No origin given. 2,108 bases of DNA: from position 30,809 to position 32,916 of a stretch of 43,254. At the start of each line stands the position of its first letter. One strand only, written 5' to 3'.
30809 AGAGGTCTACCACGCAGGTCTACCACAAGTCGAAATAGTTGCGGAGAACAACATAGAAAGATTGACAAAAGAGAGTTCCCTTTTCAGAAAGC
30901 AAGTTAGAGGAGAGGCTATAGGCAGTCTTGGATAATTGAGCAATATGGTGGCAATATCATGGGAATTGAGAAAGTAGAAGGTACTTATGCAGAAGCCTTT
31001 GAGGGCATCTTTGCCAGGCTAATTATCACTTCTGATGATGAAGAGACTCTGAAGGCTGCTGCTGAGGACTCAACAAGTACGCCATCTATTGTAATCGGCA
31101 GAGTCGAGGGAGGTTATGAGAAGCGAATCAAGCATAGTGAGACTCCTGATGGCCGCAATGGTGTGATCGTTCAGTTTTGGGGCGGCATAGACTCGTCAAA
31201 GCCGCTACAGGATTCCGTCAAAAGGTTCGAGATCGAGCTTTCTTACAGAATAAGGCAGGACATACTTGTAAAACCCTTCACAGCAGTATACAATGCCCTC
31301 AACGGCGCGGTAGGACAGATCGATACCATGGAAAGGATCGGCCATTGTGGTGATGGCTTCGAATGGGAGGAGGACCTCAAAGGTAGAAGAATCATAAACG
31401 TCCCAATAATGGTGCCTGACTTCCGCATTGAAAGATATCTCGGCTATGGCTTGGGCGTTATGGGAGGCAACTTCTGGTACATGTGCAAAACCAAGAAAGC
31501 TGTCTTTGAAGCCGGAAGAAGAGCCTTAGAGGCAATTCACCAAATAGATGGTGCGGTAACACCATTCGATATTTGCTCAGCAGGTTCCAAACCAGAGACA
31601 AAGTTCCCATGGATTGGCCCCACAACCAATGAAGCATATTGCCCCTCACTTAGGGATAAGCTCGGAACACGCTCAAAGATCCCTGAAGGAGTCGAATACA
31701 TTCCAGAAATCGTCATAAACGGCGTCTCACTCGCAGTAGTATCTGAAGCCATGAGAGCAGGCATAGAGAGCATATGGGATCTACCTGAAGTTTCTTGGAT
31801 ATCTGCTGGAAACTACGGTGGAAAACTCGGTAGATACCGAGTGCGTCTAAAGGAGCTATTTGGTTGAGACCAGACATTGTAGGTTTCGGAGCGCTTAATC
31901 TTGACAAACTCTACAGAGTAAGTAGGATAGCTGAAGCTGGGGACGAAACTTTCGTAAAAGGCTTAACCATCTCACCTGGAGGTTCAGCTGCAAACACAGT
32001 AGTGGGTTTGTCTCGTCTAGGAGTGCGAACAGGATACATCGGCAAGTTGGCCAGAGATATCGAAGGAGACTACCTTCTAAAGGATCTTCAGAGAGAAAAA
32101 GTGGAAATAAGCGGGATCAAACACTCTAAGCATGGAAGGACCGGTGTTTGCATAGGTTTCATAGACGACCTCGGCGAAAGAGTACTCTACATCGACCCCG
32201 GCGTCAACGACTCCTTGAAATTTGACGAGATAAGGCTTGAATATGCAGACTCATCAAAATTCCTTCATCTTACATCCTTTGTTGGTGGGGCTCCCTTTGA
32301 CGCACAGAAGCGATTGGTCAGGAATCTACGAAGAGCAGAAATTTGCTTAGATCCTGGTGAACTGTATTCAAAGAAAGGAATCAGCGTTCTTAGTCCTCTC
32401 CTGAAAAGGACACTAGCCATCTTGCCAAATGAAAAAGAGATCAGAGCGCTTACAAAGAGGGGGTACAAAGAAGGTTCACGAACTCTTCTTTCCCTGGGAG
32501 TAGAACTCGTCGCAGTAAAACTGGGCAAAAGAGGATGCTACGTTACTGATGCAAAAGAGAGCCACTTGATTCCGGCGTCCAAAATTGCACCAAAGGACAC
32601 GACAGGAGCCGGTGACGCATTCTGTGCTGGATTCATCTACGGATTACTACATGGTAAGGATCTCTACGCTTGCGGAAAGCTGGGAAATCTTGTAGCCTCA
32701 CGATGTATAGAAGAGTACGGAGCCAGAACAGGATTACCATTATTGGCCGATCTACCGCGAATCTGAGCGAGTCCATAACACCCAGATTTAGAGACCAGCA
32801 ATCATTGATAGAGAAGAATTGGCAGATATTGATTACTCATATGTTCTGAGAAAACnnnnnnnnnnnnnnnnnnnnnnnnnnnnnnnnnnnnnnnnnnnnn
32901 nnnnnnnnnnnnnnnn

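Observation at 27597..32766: Tightly coupled operon proC / PurD-like ATP-grasp / HAD-like / second Ftr paralog / PfkB kinase: candidate unassigned pathway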

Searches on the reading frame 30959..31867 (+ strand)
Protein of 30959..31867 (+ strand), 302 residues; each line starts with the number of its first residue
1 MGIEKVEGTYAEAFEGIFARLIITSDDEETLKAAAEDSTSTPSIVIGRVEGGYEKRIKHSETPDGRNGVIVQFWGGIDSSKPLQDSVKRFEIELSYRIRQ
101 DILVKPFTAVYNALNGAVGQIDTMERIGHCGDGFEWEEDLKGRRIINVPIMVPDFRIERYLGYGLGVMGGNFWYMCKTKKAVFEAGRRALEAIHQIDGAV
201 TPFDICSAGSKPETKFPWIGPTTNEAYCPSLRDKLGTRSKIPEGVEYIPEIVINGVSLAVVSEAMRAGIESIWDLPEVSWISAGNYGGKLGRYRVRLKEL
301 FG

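Call 3: search_protein_families(library=pfam, proteins=[window:30959-31867:+], max_evalue=0.01)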
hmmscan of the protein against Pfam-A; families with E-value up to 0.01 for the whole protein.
window:30959-31867:+ (302 aa): 2 families
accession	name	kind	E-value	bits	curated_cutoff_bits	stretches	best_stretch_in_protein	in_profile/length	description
PF02741.20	FTR_C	-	4.4e-54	183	25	1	153-300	1-149/149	FTR, proximal lobe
PF01913.23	FTR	-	4.6e-41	140.5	27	1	5-150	7-142/142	Formylmethanofuran-tetrahydromethanopterin formyltransferase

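Call 4: search_protein_families(library=ncbifam, proteins=[window:30959-31867:+], max_evalue=0.01)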
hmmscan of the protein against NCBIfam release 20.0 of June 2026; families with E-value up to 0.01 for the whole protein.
window:30959-31867:+ (302 aa): 2 families
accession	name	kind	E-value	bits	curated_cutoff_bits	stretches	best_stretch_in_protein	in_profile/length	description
NF002554.0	PRK02114.1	subfamily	4.6e-98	328.3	297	1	5-301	7-296/297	formylmethanofuran--tetrahydromethanopterin N-formyltransferase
TIGR03119.1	one_C_fhcD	equivalog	3e-68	230.4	292.6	1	6-300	1-288/288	formylmethanofuran--tetrahydromethanopterin N-formyltransferase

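Call 10: find_encoding_contigs(protein=window:30959-31867:+, flank=10000, max_places=6)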
Protein window:30959-31867:+ (302 aa): 1 contig read that carries it; 1 place shown.
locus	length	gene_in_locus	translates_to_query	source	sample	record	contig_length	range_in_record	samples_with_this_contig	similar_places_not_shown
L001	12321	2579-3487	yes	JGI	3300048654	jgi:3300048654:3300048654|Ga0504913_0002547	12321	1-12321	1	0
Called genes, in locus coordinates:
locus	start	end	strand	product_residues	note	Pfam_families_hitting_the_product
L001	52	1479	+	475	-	PF02844:GARS_N, PF01071:GARS_A, PF02843:GARS_C (weak)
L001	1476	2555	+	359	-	PF12710:HAD (faint)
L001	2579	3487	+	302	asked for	PF01913:FTR, PF02741:FTR_C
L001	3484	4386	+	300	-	PF00294:PfkB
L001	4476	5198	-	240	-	-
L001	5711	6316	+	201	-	PF00081:Sod_Fe_N, PF02777:Sod_Fe_C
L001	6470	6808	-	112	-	PF01990:ATP-synt_F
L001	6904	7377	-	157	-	PF01948:PyrI, PF02748:PyrI_C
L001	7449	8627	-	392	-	PF00561:Abhydrolase_1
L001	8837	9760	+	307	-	PF02729:OTCace_N, PF00185:OTCace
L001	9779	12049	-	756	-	PF24038:DUF7347 (weak), PF13597:NRDD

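Call 50: search_solved_structures(query=window:30959-31867:+, max_evalue=0.001, show_alignments=4)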
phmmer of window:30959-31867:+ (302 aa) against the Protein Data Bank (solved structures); distinct sequences matched with E-value up to 0.001: 4.
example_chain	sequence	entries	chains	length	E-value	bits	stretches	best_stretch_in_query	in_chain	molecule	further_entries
1m5h_A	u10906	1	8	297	3.7e-54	187.1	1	5-301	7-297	Formylmethanofuran--tetrahydromethanopterin formyltransferase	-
1m5s_A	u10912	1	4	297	8.9e-53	182.6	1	5-301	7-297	Formylmethanofuran--tetrahydromethanopterin formyltransferase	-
1ftr_A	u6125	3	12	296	4.4e-48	167.2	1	5-301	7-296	FORMYLMETHANOFURAN:TETRAHYDROMETHANOPTERIN FORMYLTRANSFERASE | Formylmethanofuran--tetrahydromethanopterin formyltransferase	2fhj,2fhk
6s6y_D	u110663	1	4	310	2.5e-30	108.9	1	5-300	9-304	Formylmethanofuran--tetrahydromethanopterin formyltransferase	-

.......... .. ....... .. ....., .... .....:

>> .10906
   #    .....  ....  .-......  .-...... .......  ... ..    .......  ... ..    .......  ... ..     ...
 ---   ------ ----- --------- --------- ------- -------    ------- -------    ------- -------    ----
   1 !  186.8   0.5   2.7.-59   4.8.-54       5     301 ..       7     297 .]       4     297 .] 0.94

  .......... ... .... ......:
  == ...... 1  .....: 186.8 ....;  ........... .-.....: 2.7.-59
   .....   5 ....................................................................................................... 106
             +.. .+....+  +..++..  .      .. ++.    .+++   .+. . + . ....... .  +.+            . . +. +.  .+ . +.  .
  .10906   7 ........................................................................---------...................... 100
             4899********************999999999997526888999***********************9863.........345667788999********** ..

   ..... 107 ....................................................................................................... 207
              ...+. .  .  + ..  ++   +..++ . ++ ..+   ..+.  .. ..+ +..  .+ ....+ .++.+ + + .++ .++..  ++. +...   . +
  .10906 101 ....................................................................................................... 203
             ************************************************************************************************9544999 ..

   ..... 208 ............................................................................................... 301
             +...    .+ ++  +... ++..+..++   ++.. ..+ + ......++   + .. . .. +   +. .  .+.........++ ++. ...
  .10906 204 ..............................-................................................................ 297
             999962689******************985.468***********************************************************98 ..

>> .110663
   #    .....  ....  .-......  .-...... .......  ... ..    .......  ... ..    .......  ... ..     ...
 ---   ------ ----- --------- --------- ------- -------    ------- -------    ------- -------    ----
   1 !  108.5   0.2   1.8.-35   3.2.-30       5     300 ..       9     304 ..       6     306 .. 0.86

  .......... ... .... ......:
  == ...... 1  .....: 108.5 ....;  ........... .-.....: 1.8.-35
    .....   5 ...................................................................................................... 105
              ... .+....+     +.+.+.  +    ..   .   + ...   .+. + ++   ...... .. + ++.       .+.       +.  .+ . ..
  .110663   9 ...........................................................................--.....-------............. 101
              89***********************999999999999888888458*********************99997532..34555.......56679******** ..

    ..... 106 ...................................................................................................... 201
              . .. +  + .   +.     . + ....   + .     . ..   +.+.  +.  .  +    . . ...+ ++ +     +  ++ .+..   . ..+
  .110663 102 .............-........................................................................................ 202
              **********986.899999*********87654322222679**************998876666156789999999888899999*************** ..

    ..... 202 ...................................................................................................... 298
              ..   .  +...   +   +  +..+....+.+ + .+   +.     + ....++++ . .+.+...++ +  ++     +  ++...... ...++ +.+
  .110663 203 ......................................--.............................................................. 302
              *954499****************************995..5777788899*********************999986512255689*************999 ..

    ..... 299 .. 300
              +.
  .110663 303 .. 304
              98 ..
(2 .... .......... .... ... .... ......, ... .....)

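Call 58: search_protein_families(library=padloc, proteins=[window:30959-31867:+], max_evalue=0.01)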
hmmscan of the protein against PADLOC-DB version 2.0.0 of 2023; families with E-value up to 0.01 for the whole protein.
window:30959-31867:+ (302 aa): 0 families

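Call 78: predict_structure(protein=window:30959-31867:+)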
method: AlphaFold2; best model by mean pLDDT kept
length: 302 residues; sequences in the alignment: 1
mean_pLDDT: 32.0   pTM: 0.23
mean pLDDT of the five models: 32.0, 30.7, 29.4, 27.7, 27.5
residues with pLDDT >= 90: 0; 70-90: 0; 50-70: 3; < 50: 299
segments of 3 or more residues with pLDDT < 50: 1-28, 34-302
pLDDT, mean of each block of 10 residues (from residue 1): 29 36 44 43 28 29 29 31 36 36 35 33 32 33 33 26 34 32 37 33 25 24 28 32 27 28 33 35 30 30 32
secondary structure, 60 per line:
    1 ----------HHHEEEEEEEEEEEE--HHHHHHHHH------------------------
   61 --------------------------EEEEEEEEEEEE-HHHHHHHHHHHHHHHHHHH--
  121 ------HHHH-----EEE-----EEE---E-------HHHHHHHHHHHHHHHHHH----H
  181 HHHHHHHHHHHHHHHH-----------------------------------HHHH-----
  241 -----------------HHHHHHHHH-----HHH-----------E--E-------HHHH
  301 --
elements in order: E14-25 H28-36 E87-98 H100-118 H127-130 E136-138 E144-146 H158-175 H180-196 H232-235 H258-266 H297-300

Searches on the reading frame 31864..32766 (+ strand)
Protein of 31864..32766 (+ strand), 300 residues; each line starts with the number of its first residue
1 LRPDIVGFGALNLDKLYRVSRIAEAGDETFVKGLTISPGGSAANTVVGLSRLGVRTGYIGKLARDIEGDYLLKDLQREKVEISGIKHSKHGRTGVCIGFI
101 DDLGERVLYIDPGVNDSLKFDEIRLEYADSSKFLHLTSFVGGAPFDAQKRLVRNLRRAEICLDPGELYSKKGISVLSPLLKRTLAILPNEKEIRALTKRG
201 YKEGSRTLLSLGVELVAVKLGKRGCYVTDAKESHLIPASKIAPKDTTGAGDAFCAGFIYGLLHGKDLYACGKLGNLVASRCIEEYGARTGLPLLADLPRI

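Call 3: search_protein_families(library=pfam, proteins=[window:31864-32766:+], max_evalue=0.01)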
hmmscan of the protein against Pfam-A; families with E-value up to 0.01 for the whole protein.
window:31864-32766:+ (300 aa): 2 families
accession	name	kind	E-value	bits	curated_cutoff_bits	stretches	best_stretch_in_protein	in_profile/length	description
PF00294.29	PfkB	-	1.4e-47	162.9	25.8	1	5-292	4-300/302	pfkB family carbohydrate kinase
PF08543.17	Phos_pyr_kin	-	0.00011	22.2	27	1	166-269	102-219/246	Phosphomethylpyrimidine kinase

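Call 4: search_protein_families(library=ncbifam, proteins=[window:31864-32766:+], max_evalue=0.01)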
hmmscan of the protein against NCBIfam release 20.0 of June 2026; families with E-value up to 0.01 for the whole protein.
window:31864-32766:+ (300 aa): 25 families
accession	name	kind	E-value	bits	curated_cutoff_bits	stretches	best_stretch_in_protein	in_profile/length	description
TIGR02152.1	D_ribokin_bact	equivalog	4.4e-42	144.4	299.65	1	6-297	2-296/298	ribokinase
TIGR04382.1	myo_inos_iolC_N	equivalog_domain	8.8e-35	120.4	300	2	177-295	183-303/309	5-dehydro-2-deoxygluconokinase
NF053626.1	RibKinHalex1628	equivalog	1.3e-34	120.1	330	1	5-289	4-280/293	ATP-dependent ribose-1-phosphate kinase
NF008353.0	PRK11142.1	equivalog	5e-30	105.1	341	1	5-295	5-297/307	ribokinase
NF041134.1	R1P_kin_Thcocales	equivalog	2.1e-29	102.9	500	1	4-292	2-273/291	ADP-dependent ribose-1-phosphate kinase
NF006957.1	PRK09434.1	equivalog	1.3e-25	90.6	450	1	37-276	25-275/302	fructokinase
NF041164.1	NucKinThplmales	equivalog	4.3e-22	78.6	450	1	8-284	7-274/295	nucleoside kinase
NF007321.0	PRK09813.1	equivalog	3.8e-20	72.5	247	1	38-287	23-260/261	fructoselysine 6-kinase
TIGR03168.1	1-PFK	subfamily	2e-17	63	216.4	1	13-283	10-283/305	hexose kinase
TIGR03828.1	pfkB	equivalog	5e-16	58.6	292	1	13-283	10-283/305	1-phosphofructokinase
NF047869.1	myo_kin_aldol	exception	6.9e-15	54.4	600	2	31-137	31-139/586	bifunctional 5-dehydro-2-deoxygluconokinase/5-dehydro-2-deoxyphosphogluconate aldolase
NF052444.1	DhDoxglucKinKdgK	equivalog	1.6e-13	50.7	400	2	206-287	213-295/303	2-dehydro-3-deoxygluconokinase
NF049991.1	TagKinase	equivalog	2.9e-13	49.3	420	1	38-297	40-311/321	tagatose kinase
TIGR02198.1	rfaE_dom_I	equivalog_domain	1.8e-12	47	345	1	185-289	193-304/315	D-glycero-beta-D-manno-heptose-7-phosphate kinase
NF040938.1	KDG_KDGal_kin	equivalog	4e-12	45.8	400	1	39-270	30-272/305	bifunctional 2-dehydro-3-deoxygluconokinase/2-dehydro-3-deoxygalactonokinase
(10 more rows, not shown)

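Call 58: search_protein_families(library=padloc, proteins=[window:31864-32766:+], max_evalue=0.01)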
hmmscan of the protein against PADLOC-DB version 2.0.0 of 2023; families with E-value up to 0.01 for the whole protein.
window:31864-32766:+ (300 aa): 0 families

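Call 62: search_solved_structures(query=window:31864-32766:+, max_evalue=1e-15, show_alignments=1)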
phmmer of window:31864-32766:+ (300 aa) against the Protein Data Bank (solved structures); distinct sequences matched with E-value up to 1e-15: 19.
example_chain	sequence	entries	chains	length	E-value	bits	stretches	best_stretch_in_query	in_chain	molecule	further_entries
3h49_A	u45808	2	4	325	7.2e-28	100.7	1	6-291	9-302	Ribokinase | Uncharacterized sugar kinase ydjH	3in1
3ewm_A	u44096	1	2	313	3.4e-25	91.9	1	23-287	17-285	Uncharacterized sugar kinase PH1459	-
3hj6_A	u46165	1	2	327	5.5e-25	91.2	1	34-297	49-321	Fructokinase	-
3gbu_A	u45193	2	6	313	1.1e-23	87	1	23-287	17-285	Uncharacterized sugar kinase PH1459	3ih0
3ry7_A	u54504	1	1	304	1.1e-23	87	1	5-297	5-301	Ribokinase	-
11bl_A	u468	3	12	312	6.9e-22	81.1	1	5-295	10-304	Ribokinase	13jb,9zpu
3ubo_A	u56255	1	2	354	2.4e-20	76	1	37-290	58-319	adenosine kinase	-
4x8f_A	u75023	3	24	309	3.4e-20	75.5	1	5-297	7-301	Ribokinase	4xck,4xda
1vm7_A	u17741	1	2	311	1.5e-19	73.4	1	8-294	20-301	ribokinase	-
6znx_A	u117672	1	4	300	2.2e-19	72.9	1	7-294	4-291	Ribokinase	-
4e3a_A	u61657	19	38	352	3.7e-19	72.1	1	37-289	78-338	sugar kinase protein | Probable sugar kinase protein | sugar kinase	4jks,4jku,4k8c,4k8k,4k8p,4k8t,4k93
8cqx_A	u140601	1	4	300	5.5e-19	71.6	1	7-294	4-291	Ribokinase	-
4du5_A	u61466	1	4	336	1.2e-17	67.2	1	39-297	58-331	PfkB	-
5ey7_A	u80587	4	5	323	3.5e-17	65.7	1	37-269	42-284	Fructokinase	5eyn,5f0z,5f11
5ygg_A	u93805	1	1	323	1.3e-16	63.8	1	37-269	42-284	Fructokinase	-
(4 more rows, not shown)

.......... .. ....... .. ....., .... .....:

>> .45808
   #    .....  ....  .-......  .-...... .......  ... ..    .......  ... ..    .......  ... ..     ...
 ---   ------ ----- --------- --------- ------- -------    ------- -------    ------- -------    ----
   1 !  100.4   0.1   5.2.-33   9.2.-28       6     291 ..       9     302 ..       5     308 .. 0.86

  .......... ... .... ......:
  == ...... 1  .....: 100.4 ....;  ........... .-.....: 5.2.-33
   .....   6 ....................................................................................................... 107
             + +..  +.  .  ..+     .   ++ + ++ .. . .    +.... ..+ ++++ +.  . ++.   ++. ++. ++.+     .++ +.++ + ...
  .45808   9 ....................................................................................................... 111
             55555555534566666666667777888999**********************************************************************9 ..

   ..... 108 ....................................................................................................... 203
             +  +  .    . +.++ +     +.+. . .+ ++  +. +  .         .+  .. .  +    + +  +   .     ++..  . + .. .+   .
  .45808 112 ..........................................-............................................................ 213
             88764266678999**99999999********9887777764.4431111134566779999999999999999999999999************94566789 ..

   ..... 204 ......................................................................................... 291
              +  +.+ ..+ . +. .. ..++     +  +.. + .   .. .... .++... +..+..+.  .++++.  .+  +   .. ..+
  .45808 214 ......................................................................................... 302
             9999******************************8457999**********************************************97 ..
